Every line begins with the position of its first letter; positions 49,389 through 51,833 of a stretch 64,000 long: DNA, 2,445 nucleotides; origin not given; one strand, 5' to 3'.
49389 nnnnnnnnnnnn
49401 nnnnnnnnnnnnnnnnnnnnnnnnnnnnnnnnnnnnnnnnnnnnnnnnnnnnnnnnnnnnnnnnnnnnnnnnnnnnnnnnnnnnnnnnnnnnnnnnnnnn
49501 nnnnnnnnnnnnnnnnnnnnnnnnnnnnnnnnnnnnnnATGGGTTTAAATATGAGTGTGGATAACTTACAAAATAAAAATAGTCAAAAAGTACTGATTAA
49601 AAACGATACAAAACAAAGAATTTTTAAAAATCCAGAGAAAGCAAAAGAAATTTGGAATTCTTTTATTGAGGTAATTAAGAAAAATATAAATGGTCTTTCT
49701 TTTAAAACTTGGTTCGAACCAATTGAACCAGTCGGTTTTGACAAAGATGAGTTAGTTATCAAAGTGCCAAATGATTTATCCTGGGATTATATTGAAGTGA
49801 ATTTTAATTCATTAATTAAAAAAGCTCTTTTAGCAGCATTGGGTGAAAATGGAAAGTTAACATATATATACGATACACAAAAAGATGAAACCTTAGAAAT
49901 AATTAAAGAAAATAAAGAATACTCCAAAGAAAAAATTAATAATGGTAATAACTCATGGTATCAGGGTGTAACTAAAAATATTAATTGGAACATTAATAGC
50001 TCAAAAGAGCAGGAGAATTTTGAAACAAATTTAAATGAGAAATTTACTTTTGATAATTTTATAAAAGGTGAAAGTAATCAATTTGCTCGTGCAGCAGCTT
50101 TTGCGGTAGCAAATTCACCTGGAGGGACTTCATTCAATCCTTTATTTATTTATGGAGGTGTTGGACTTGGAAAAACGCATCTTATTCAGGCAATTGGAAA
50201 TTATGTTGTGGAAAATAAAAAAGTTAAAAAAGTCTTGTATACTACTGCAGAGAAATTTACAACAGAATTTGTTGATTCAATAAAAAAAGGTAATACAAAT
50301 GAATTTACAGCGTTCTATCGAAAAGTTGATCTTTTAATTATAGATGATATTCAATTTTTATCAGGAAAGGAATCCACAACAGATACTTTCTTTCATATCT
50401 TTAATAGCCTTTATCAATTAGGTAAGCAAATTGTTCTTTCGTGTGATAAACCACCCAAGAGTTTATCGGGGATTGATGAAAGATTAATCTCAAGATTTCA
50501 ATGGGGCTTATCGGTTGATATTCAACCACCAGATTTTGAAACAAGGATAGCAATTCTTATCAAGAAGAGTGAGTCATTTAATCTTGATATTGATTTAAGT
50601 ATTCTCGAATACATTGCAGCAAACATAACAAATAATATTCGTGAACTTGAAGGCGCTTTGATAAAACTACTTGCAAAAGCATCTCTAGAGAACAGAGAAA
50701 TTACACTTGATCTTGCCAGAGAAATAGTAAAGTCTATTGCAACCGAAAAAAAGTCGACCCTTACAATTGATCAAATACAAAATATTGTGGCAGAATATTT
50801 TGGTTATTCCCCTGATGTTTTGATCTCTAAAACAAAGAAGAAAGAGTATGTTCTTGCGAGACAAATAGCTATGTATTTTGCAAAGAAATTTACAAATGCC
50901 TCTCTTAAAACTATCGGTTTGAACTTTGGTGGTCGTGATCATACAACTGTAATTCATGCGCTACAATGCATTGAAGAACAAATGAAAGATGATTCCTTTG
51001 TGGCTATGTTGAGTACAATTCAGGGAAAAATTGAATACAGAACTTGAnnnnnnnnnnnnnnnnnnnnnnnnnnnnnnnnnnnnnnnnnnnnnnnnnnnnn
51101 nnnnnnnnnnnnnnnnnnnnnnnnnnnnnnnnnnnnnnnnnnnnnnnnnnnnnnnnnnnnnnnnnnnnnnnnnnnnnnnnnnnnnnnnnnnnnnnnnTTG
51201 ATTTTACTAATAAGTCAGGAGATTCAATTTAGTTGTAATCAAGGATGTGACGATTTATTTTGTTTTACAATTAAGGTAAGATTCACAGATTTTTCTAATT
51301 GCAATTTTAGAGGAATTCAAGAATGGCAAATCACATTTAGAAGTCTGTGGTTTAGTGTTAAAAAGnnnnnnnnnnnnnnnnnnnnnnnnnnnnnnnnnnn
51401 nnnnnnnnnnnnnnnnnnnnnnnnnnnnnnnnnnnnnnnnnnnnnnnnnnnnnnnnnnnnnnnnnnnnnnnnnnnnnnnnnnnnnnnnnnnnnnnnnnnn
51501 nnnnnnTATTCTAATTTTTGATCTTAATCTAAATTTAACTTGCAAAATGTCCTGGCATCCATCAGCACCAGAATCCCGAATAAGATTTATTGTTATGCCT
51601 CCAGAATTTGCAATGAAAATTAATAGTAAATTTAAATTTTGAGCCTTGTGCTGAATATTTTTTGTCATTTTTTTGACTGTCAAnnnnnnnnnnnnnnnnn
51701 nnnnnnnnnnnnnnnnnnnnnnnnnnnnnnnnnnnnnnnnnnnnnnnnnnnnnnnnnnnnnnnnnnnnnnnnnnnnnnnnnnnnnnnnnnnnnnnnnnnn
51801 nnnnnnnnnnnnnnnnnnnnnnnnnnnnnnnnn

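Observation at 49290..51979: Chromosomal origin: DnaA-box cluster upstream of dnaA, no dnaN downstream, and a 930-bp ORF-free tract instead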

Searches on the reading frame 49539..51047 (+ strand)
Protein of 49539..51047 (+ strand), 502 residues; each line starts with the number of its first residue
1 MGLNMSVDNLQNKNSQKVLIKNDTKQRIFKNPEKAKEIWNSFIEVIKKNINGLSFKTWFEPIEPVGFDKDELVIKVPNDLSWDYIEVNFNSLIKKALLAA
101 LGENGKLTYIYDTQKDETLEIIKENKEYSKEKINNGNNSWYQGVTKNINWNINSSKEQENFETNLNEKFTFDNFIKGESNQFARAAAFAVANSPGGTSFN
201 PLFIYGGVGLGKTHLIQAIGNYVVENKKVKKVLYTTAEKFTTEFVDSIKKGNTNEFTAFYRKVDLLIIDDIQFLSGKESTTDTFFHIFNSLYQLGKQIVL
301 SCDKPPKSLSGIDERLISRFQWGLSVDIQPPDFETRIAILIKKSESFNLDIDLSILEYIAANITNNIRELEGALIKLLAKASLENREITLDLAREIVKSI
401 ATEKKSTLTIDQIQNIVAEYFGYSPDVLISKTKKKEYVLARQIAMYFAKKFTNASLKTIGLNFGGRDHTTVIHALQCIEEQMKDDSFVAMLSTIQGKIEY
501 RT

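Call 9: search_protein_families(library=pfam, proteins=[window:49539-51047:+])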
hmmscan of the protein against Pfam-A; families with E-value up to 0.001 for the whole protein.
window:49539-51047:+ (502 aa): 6 families
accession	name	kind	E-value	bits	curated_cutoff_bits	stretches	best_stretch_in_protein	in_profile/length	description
PF00308.24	Bac_DnaA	-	2.4e-69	233.1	23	1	165-327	1-162/162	Bacterial DnaA ATPAse domain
PF08299.17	Bac_DnaA_C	-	3.9e-27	94.5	31.5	1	410-476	1-67/69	Bacterial dnaA protein helix-turn-helix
PF11638.13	DnaA_N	-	1.8e-13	50.4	24.6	1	37-97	2-63/65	DnaA N-terminal domain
PF01695.23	IstB_IS21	-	8.5e-10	39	24.1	1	203-304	96-194/238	IstB-like ATP binding protein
PF13173.12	AAA_14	-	1.1e-05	25.8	27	0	200-283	3-83/129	AAA domain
PF13401.12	AAA_22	-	0.00062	20.5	27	0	202-274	8-96/130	AAA domain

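Call 11: find_related_loci(query=window:49539-51047:+, collection=genome_contigs, flank=10000)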
Query window:49539-51047:+ (502 aa) in genome_contigs; peptide patterns used: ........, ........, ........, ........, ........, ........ (x = any residue, [..] = any of these).
599 stretches matched a pattern (row limit reached: there are more); 503 encode a relative of the query (tblastn E <= 1e-3); the best 80 are kept; 80 distinct loci.
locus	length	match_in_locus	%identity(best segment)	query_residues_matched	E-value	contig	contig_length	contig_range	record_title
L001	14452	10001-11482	71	1-502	0e+0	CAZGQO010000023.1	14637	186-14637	MAG TPA_asm: uncultured Ignavibacteriaceae bacterium isolate binchicken_co30_104 genome assembly, contig: NODE_2832_leng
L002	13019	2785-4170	66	26-499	0e+0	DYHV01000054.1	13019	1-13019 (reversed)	MAG TPA_asm: Ignavibacterium album isolate DR5_36_85 Afr_mines_DR5_838_length_13019_cov_38_129744, whole genome shotgun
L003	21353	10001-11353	50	38-488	9e-145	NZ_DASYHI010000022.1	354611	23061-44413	MAG: Telluribacter sp. isolate SMAG_U4236 k141_42875, whole genome shotgun sequence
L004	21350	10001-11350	48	38-488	1e-142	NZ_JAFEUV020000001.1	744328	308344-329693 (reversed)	Telluribacter sp. SYSU D00476 NODE_1_length_744328_cov_95.464552, whole genome shotgun sequence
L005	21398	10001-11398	48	10-478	1e-142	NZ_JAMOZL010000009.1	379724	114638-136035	Dyadobacter sp. MSC1_007 PNNL_MSC-1_Str_007_scaf0009, whole genome shotgun sequence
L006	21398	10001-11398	48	10-478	4e-142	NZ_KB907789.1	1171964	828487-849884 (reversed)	Dyadobacter beijingensis DSM 21582 H144DRAFT_scaffold00004.4, whole genome shotgun sequence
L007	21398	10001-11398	47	10-478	8e-142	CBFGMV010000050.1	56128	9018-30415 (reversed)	MAG TPA_asm: uncultured Dyadobacter sp. isolate ERR5385024_concoct_9 genome assembly, contig: ERZ27258638.154, whole gen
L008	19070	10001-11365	48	24-478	2e-141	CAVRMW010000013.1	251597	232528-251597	MAG: uncultured Cytophagales bacterium isolate MFD01275.bin.2.201 genome assembly, contig: contig_49173, whole genome sh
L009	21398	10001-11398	47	10-478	2e-141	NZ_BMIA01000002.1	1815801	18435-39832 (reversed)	Dyadobacter endophyticus strain CGMCC 1.15288 sequence02, whole genome shotgun sequence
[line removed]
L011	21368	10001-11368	48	22-478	9e-141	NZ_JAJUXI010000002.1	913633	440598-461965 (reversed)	Dyadobacter sp. CY326 Scaffold1_2, whole genome shotgun sequence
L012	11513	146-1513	46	32-488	6e-140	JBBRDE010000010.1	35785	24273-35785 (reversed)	MAG: Cytophagales bacterium isolate Co_metawrap_2438 Cmw_2438_k141_22185549_length_35785_cov_8.6853, whole genome shotgu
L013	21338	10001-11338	47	33-478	1e-139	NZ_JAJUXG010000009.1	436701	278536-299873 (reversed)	Dyadobacter sp. CY312 Scaffold6_1, whole genome shotgun sequence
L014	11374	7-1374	47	32-488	7e-140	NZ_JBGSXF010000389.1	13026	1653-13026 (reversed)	MAG: Persicitalea sp. isolate JTS-RE59 k141_163177, whole genome shotgun sequence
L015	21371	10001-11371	47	32-488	8e-140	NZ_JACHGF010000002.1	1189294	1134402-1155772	Rhabdobacter roseus strain DSM 105074 Ga0415339_02, whole genome shotgun sequence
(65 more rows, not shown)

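Call 12: find_encoding_contigs(protein=window:49539-51047:+, flank=10000, max_places=6)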
Protein window:49539-51047:+ (502 aa): 2 contigs read that carry it; 2 places shown.
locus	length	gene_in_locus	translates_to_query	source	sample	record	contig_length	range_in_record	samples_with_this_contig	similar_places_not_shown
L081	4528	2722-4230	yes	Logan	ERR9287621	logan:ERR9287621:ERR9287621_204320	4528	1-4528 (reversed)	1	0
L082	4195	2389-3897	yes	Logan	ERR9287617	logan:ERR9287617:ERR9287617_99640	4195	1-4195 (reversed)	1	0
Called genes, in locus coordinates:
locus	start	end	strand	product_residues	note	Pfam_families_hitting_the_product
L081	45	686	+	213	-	PF04240:Caroten_synth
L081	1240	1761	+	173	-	PF14352:DUF4402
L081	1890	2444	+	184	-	PF08241:Methyltransf_11 (weak)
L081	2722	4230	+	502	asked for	PF11638:DnaA_N, PF00308:Bac_DnaA, PF01695:IstB_IS21, PF13173:AAA_14 (faint), PF08299:Bac_DnaA_C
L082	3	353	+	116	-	?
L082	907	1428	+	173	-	PF14352:DUF4402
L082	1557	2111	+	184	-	PF08241:Methyltransf_11 (weak)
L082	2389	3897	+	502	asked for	PF11638:DnaA_N, PF00308:Bac_DnaA, PF01695:IstB_IS21, PF13173:AAA_14 (faint), PF08299:Bac_DnaA_C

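Call 25: find_related_loci(query=window:49539-51047:+, collection=metagenome_contigs, flank=10000)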
Query window:49539-51047:+ (502 aa) in metagenome_contigs; peptide patterns used: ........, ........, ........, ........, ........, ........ (x = any residue, [..] = any of these).
600 stretches matched a pattern (row limit reached: there are more); 474 encode a relative of the query (tblastn E <= 1e-3); the best 80 are kept; 80 distinct loci.
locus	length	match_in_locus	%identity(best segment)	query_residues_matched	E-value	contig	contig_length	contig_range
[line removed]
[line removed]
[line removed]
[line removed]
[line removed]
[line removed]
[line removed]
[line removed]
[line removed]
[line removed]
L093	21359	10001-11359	46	37-488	2e-137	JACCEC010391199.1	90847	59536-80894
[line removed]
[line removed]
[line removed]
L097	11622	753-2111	45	38-488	1e-134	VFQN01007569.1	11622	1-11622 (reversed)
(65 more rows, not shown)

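Call 43: find_homologous_proteins(query=L002:4708-5814:+, max_evalue=1e-60)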
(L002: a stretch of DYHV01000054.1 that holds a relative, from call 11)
Query L002:4708-5814:+ (369 aa): 878 proteins with E <= 1e-60 among 4734 candidates; the best 120 are listed.
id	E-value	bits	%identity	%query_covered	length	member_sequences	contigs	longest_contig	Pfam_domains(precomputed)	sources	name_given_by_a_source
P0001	7.9e-227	770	97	100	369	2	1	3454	PF00712.25,PF02768.21,PF02767.22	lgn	-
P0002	3.1e-174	597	73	100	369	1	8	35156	PF00712.25,PF02768.21,PF02767.22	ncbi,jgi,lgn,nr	ncbi:MAG: DNA polymerase III subunit beta [Ignavibacteria bacterium]|nr:DNA polymerase III subunit b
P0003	2.3e-173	594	74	100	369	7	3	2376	PF00712.25,PF02768.21,PF02767.22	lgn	-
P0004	4.0e-172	590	73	100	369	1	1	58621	PF00712.25,PF09904.16,PF02768.21,PF02767.22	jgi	jgi:DNA polymerase-3 subunit beta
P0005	3.8e-171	587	73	100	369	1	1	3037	PF00712.25,PF02768.21,PF02767.22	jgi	jgi:DNA polymerase-3 subunit beta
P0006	1.2e-169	582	72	100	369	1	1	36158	PF00712.25,PF02768.21,PF02767.22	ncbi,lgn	-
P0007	3.3e-150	518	63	100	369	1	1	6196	PF00712.25,PF02768.21,PF02767.22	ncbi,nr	ncbi:MAG: DNA polymerase III subunit beta [Ignavibacteria bacterium]|nr:DNA polymerase III subunit b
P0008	3.6e-124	432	53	100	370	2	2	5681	PF00712.25,PF02768.21,PF02767.22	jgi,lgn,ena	-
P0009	3.2e-122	426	51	100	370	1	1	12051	PF00712.25,PF02768.21,PF02767.22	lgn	-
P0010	6.5e-115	402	48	100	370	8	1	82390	PF00712.25,PF02768.21,PF02767.22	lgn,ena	-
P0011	1.4e-112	394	46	100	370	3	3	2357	PF00712.25,PF02768.21,PF02767.22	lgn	-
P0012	3.2e-112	393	48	100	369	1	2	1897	PF00712.25,PF02768.21,PF02767.22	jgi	jgi:DNA polymerase-3 subunit beta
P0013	4.3e-112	393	46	100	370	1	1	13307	PF00712.25,PF02768.21,PF02767.22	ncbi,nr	ncbi:MAG: DNA polymerase III subunit beta [Ignavibacteria bacterium]|nr:DNA polymerase III subunit b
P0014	4.4e-112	393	46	100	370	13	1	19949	PF00712.25,PF02768.21,PF02767.22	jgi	jgi:DNA polymerase-3 subunit beta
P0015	6.5e-112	392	48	100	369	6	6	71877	PF00712.25,PF02768.21,PF02767.22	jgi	jgi:DNA polymerase-3 subunit beta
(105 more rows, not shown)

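Call 44: find_encoding_contigs(protein=P0009, flank=6000, max_places=3)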
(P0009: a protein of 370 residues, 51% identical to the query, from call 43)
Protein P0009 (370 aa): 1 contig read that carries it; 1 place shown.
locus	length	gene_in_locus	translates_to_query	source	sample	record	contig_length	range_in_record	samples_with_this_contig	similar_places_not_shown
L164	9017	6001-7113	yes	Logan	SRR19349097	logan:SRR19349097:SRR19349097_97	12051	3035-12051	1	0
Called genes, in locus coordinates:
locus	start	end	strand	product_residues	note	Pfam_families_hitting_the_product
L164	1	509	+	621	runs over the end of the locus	PF02638:GHL10, PF25275:Golvesin_C, PF18962:Por_Secre_tail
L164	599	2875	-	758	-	PF18962:Por_Secre_tail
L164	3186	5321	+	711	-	PF00932:LTD (weak), PF13585:CHU_C (faint), PF00932:LTD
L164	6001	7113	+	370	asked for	PF00712:DNA_pol3_beta, PF02767:DNA_pol3_beta_2, PF02768:DNA_pol3_beta_3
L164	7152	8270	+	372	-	PF02463:SMC_N, PF13175:AAA_15, PF13476:AAA_23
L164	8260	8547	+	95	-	PF05258:DciA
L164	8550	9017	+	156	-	?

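Call 45: find_encoding_contigs(protein=P0008, flank=6000, max_places=3)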
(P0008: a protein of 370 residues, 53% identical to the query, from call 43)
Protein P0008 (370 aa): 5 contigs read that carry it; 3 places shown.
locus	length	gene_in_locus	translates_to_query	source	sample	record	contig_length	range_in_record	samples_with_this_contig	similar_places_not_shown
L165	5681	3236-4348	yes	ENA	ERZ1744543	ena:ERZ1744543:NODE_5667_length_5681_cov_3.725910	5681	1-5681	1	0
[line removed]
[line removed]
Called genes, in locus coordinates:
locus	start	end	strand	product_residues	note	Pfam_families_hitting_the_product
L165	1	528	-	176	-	?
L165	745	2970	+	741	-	PF00932:LTD, PF13860:FlgD_ig (faint), PF00932:LTD, PF13585:CHU_C (faint), PF00932:LTD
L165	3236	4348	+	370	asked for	PF00712:DNA_pol3_beta, PF02767:DNA_pol3_beta_2, PF02768:DNA_pol3_beta_3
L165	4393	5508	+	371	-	PF02463:SMC_N, PF13175:AAA_15, PF13476:AAA_23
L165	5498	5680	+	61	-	?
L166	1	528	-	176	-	?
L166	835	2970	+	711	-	PF00932:LTD, PF13860:FlgD_ig (faint), PF00932:LTD, PF13585:CHU_C (faint), PF00932:LTD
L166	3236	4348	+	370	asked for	PF00712:DNA_pol3_beta, PF02767:DNA_pol3_beta_2, PF02768:DNA_pol3_beta_3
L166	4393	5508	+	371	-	PF02463:SMC_N, PF13175:AAA_15, PF13476:AAA_23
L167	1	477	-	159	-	?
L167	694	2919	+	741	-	PF00932:LTD, PF13860:FlgD_ig (faint), PF00932:LTD, PF13585:CHU_C (faint), PF00932:LTD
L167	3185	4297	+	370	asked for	PF00712:DNA_pol3_beta, PF02767:DNA_pol3_beta_2, PF02768:DNA_pol3_beta_3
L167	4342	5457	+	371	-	PF02463:SMC_N, PF13175:AAA_15, PF13476:AAA_23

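Call 46: find_encoding_contigs(protein=P0010, flank=10000, max_places=3)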
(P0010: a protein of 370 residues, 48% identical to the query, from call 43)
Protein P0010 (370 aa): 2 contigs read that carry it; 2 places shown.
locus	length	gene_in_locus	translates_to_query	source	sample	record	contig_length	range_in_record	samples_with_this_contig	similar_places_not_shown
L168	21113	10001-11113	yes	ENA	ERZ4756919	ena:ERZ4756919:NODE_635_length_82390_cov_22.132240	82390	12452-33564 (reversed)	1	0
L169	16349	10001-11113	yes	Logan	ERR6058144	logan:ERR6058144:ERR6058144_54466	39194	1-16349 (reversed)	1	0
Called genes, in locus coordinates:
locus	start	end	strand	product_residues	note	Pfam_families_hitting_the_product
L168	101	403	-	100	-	-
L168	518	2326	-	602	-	PF08447:PAS_3, PF00512:HisKA, PF02518:HATPase_c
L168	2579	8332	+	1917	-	PF08341:TED, PF00775:Dioxygenase_C (faint), PF17210:SdrD_B, PF13620:CarboxypepD_reg (weak), PF22904:NOMO1-like_2nd (weak), PF17210:SdrD_B, PF08547:CIA30 (weak), PF18962:Por_Secre_tail, +9 more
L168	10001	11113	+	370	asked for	PF00712:DNA_pol3_beta, PF02767:DNA_pol3_beta_2, PF02768:DNA_pol3_beta_3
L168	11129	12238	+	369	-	PF02463:SMC_N, PF13175:AAA_15, PF13476:AAA_23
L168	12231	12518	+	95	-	PF05258:DciA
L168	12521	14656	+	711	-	PF02518:HATPase_c, PF00204:DNA_gyraseB, PF01751:Toprim, PF00986:DNA_gyraseB_C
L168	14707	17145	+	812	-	PF00521:DNA_topoisoIV, PF03989:DNA_gyraseA_C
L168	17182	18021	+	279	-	-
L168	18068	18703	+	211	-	PF00300:His_Phos_1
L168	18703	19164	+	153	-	PF04536:TPM_phosphatase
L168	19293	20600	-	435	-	PF01590:GAF, PF13185:GAF_2, PF13492:GAF_3, PF02518:HATPase_c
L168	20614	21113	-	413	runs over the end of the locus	PF00515:TPR_1 (faint), PF07719:TPR_2 (faint), PF13181:TPR_8 (faint), PF10345:Cohesin_load (faint), PF13424:TPR_12 (weak), PF13432:TPR_16 (faint), PF13374:TPR_10 (faint), PF13424:TPR_12, +1 more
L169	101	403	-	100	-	-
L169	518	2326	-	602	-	PF08447:PAS_3, PF00512:HisKA, PF02518:HATPase_c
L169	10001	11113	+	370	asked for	PF00712:DNA_pol3_beta, PF02767:DNA_pol3_beta_2, PF02768:DNA_pol3_beta_3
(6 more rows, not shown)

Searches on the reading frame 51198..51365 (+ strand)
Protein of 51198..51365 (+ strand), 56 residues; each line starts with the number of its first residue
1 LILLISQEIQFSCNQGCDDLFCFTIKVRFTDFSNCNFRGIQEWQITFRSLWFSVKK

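Call 57: search_protein_families(library=pfam, proteins=[window:51198-51365:+], max_evalue=1)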
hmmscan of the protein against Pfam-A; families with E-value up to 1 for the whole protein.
seq(56 aa): 0 families

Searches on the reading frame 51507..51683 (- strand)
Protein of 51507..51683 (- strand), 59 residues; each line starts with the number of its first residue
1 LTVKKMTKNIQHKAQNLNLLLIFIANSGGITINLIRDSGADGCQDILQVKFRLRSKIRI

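Call 57: search_protein_families(library=pfam, proteins=[window:51507-51683:-], max_evalue=1)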
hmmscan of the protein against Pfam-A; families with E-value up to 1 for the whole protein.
seq(59 aa): 0 families
